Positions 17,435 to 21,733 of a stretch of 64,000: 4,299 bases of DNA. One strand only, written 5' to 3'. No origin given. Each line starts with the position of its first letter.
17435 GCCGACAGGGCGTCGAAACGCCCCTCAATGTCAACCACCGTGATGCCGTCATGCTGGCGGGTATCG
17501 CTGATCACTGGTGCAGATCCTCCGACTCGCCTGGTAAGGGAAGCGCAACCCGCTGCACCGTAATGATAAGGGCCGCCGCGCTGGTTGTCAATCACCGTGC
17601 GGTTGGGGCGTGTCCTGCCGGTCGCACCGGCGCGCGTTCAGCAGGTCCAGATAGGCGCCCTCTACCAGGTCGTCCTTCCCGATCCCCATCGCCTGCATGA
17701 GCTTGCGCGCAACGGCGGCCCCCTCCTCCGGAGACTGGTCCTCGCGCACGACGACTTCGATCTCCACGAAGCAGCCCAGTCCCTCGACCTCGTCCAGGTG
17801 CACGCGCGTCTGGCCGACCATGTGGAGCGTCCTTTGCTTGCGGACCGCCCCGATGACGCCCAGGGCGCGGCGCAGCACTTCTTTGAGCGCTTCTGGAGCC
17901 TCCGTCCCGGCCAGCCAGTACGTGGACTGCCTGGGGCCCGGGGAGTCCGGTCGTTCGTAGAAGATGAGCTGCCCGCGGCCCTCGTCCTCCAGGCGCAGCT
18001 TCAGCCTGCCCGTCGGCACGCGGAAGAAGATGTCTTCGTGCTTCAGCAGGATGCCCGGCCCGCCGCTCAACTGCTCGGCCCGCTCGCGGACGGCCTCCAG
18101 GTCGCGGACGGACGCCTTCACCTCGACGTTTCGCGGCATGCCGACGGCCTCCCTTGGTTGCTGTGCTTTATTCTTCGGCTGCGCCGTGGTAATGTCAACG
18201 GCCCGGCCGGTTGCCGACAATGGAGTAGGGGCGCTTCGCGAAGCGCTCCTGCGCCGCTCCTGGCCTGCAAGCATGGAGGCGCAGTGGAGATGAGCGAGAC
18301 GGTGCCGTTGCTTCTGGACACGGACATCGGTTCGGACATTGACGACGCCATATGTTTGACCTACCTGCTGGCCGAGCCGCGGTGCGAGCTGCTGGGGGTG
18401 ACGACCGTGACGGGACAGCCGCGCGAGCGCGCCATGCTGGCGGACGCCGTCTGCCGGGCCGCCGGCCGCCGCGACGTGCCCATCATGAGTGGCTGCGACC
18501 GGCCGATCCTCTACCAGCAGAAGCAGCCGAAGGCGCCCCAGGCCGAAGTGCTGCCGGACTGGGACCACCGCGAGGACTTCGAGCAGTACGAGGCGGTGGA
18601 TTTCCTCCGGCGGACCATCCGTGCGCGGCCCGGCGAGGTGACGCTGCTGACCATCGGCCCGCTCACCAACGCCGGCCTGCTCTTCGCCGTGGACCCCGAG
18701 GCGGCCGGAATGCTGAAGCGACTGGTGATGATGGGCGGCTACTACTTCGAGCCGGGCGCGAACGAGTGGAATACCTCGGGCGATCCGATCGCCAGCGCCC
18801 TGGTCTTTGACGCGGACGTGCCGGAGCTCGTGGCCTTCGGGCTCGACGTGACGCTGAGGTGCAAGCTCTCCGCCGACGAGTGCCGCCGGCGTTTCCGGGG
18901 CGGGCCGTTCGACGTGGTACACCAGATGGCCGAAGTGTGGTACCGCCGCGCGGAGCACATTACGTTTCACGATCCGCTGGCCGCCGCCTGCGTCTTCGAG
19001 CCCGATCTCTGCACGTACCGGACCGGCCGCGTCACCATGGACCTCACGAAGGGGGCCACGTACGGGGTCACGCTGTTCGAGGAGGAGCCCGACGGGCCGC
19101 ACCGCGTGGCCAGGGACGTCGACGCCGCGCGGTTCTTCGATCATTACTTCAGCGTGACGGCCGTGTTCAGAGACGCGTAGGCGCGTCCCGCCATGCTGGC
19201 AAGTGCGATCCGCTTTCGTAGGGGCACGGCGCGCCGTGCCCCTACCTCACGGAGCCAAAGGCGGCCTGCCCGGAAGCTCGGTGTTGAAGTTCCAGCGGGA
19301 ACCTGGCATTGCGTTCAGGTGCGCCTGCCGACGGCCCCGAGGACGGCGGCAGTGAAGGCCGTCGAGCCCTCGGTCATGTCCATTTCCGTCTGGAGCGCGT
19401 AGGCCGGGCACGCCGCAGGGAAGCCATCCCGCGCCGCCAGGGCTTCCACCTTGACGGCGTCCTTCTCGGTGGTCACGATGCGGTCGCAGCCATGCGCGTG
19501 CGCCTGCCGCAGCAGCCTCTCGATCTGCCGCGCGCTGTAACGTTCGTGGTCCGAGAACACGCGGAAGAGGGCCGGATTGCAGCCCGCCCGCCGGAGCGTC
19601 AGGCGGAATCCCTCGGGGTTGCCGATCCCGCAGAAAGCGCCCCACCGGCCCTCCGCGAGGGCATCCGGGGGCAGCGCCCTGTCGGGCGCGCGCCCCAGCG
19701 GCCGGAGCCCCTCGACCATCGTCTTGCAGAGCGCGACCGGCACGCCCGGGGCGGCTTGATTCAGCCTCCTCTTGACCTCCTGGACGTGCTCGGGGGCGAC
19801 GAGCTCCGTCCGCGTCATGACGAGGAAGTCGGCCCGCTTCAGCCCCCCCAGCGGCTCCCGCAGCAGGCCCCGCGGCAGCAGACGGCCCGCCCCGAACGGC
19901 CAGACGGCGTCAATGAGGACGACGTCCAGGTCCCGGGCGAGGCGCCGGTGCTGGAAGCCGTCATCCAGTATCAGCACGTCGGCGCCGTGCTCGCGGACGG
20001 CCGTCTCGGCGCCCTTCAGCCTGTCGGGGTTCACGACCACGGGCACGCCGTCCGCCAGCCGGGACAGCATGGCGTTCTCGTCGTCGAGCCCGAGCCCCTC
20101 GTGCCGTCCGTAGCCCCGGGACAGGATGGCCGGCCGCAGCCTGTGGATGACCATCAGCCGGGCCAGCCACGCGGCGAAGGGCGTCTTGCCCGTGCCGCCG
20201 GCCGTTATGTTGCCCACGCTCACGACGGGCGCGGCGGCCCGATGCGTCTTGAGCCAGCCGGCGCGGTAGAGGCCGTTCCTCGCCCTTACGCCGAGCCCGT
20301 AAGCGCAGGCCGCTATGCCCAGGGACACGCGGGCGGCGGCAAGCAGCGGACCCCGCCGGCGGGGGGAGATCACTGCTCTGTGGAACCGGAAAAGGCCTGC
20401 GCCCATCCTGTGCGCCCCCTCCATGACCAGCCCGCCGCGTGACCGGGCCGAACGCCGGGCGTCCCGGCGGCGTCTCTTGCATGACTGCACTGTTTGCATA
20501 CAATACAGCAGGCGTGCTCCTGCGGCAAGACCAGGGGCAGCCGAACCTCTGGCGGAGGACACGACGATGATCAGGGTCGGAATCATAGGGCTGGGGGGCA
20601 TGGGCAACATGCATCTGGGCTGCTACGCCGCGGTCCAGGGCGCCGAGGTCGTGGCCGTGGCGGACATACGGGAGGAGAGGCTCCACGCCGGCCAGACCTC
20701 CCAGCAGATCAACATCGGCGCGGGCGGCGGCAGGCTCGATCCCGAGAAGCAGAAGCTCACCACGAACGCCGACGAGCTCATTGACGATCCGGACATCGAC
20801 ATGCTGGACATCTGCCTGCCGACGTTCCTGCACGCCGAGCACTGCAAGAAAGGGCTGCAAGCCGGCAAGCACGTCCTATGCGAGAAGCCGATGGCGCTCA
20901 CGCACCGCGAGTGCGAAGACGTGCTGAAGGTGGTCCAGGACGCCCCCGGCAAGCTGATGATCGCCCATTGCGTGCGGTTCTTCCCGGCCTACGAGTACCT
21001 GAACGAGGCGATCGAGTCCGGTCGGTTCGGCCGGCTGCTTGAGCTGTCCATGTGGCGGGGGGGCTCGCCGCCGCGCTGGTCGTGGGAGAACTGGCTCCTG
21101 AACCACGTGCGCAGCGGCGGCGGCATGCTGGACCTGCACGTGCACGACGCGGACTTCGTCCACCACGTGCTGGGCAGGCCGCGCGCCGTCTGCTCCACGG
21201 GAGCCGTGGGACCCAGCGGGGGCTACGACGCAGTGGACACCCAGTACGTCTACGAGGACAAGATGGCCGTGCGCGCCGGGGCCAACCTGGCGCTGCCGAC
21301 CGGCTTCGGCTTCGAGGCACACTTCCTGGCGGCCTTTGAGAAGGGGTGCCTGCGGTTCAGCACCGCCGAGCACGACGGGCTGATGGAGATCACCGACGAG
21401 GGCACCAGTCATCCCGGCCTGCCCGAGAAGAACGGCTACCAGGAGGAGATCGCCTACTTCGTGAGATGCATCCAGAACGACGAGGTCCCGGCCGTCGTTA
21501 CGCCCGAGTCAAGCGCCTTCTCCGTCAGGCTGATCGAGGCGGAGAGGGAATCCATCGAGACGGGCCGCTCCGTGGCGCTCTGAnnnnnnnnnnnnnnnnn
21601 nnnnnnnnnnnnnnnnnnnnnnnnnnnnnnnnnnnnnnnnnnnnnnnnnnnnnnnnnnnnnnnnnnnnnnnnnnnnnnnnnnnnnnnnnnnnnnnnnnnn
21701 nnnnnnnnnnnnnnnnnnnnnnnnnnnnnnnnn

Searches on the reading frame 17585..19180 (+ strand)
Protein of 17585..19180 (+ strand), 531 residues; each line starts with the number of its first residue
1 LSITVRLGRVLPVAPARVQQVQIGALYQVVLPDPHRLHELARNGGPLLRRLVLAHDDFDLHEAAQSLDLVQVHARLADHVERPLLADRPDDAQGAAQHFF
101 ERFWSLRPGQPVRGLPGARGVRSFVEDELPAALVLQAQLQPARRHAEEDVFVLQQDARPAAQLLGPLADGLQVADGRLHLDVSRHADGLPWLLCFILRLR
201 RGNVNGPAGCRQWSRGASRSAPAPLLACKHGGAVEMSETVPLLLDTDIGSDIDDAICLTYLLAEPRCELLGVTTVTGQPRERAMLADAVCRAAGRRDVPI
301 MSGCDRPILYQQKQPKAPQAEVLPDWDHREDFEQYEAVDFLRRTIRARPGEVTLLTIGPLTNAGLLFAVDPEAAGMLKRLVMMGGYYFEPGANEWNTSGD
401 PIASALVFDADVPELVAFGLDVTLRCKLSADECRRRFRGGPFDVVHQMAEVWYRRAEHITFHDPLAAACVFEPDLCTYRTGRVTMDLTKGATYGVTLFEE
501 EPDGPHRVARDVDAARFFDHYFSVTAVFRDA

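Call 13: search_protein_families(library=pfam, proteins=[window:17585-19180:+], max_evalue=0.01)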
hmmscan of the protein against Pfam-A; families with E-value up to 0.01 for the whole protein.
window:17585-19180:+ (531 aa): 1 family
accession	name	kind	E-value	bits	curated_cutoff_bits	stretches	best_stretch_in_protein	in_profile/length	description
PF01156.24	IU_nuc_hydro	-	3.2e-53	181.8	34.2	1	243-519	2-297/297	Inosine-uridine preferring nucleoside hydrolase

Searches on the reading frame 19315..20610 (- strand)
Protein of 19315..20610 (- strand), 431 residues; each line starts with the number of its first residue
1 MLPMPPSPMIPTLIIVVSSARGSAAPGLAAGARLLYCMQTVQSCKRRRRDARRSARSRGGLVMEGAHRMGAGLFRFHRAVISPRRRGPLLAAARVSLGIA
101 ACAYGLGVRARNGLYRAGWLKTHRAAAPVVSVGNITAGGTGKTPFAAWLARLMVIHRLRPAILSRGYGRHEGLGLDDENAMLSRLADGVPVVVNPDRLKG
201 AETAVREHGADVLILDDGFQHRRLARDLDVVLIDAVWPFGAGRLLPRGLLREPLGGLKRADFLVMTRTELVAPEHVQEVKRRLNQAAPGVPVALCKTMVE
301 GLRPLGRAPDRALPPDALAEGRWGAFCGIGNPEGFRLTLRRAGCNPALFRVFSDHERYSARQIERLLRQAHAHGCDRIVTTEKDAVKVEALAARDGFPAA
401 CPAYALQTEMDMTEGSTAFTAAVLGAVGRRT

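Call 13: search_protein_families(library=pfam, proteins=[window:19315-20610:-], max_evalue=0.01)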
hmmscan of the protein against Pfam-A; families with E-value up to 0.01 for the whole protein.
window:19315-20610:- (431 aa): 1 family
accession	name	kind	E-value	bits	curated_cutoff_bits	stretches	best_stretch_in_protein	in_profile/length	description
PF02606.20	LpxK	-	1.8e-82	277.5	27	1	96-420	4-320/328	Tetraacyldisaccharide-1-P 4'-kinase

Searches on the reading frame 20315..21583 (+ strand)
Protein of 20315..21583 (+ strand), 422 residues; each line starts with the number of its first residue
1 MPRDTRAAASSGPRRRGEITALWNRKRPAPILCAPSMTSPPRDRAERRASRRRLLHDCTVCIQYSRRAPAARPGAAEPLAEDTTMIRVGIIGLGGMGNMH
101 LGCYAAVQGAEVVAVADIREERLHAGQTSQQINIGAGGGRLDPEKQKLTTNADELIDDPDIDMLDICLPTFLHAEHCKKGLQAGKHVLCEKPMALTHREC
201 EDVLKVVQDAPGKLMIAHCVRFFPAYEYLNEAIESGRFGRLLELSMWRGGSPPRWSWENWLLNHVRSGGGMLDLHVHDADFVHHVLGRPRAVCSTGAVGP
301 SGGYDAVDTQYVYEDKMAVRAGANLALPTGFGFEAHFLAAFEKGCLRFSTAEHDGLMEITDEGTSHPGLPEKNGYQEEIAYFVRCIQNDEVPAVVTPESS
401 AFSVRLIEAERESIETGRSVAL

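Call 13: search_protein_families(library=pfam, proteins=[window:20315-21583:+], max_evalue=0.01)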
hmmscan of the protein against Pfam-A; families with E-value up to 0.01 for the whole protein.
window:20315-21583:+ (422 aa): 3 families
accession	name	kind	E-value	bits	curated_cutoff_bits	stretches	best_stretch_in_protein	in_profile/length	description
PF01408.29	GFO_IDH_MocA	-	4.9e-25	89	24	1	86-218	1-120/120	Oxidoreductase family, NAD-binding Rossmann fold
PF22725.1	GFO_IDH_MocA_C3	-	8.8e-12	45.5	27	1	227-330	2-109/124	GFO/IDH/MocA C-terminal domain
PF02894.22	GFO_IDH_MocA_C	-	1e-09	39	22.9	1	231-294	2-66/218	Oxidoreductase family, C-terminal alpha/beta domain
